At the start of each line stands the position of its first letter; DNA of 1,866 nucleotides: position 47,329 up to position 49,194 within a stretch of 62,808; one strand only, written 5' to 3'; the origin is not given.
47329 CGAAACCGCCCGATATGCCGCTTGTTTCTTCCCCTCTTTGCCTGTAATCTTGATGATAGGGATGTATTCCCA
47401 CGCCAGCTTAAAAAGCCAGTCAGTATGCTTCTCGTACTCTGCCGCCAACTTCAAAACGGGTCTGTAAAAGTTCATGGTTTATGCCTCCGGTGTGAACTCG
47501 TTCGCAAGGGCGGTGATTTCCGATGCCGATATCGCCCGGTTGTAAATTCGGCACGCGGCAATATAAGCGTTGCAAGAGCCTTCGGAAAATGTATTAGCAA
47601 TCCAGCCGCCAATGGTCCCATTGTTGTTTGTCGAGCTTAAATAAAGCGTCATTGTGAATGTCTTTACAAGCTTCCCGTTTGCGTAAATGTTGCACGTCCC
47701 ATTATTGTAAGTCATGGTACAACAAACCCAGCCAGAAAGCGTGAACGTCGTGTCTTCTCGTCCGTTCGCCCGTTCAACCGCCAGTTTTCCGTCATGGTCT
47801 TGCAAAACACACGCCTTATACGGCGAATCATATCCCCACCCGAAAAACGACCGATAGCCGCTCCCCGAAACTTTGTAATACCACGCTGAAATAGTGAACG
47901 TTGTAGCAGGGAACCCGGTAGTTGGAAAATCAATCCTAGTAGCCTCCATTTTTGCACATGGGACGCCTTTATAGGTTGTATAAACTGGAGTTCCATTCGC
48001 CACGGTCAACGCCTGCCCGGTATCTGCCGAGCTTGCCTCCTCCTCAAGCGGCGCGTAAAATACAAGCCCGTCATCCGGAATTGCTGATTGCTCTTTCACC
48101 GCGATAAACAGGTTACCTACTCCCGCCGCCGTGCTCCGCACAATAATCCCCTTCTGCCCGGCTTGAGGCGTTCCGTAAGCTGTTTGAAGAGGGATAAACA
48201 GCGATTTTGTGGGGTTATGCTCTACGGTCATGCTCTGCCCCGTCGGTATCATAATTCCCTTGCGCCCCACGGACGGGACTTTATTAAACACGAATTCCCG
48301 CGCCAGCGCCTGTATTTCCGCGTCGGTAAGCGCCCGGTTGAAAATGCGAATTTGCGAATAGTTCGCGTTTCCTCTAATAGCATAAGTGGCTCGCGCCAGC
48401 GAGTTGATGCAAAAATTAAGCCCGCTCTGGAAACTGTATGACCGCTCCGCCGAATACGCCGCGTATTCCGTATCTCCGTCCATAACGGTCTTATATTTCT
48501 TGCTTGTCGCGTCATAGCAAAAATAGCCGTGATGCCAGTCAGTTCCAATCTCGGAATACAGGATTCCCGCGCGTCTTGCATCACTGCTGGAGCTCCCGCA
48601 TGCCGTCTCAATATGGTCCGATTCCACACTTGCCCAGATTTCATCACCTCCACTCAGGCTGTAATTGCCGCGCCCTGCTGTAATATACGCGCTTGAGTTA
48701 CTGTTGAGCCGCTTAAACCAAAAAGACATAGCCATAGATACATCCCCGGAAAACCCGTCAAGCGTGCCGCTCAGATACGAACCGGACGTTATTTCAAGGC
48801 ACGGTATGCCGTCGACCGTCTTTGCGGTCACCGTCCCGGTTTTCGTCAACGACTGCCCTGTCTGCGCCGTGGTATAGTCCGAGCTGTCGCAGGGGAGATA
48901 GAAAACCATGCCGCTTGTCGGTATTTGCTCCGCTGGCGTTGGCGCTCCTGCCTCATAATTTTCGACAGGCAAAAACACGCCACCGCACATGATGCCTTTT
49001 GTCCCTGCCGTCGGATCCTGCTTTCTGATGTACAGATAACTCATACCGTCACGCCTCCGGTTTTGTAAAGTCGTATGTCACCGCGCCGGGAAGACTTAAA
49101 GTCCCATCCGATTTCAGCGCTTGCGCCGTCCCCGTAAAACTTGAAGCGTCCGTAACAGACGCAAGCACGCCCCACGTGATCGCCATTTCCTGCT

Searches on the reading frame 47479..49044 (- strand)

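Call 12: search_protein_families(library=phrogs, proteins=[window:47479-49044:-], max_evalue=0.001)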
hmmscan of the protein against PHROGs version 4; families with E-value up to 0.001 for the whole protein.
window:47479-49044:- (521 aa): 1 family
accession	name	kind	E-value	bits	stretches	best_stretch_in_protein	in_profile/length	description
phrog_17347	-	unknown function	3.3e-05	24.7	1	443-511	134-202/312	-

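Call 23: search_protein_families(library=pfam, proteins=[window:47479-49044:-], max_evalue=0.01)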
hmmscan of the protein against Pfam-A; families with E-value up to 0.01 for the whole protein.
window:47479-49044:- (521 aa): 2 families
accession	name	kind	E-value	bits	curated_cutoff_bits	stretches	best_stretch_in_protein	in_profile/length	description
PF13385.13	Laminin_G_3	-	5.1e-22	79.1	27.6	2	369-510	5-150/151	Concanavalin A-like lectin/glucanases superfamily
PF02973.23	Sialidase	-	0.0065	16.4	26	0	226-250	163-187/189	Sialidase, N-terminal domain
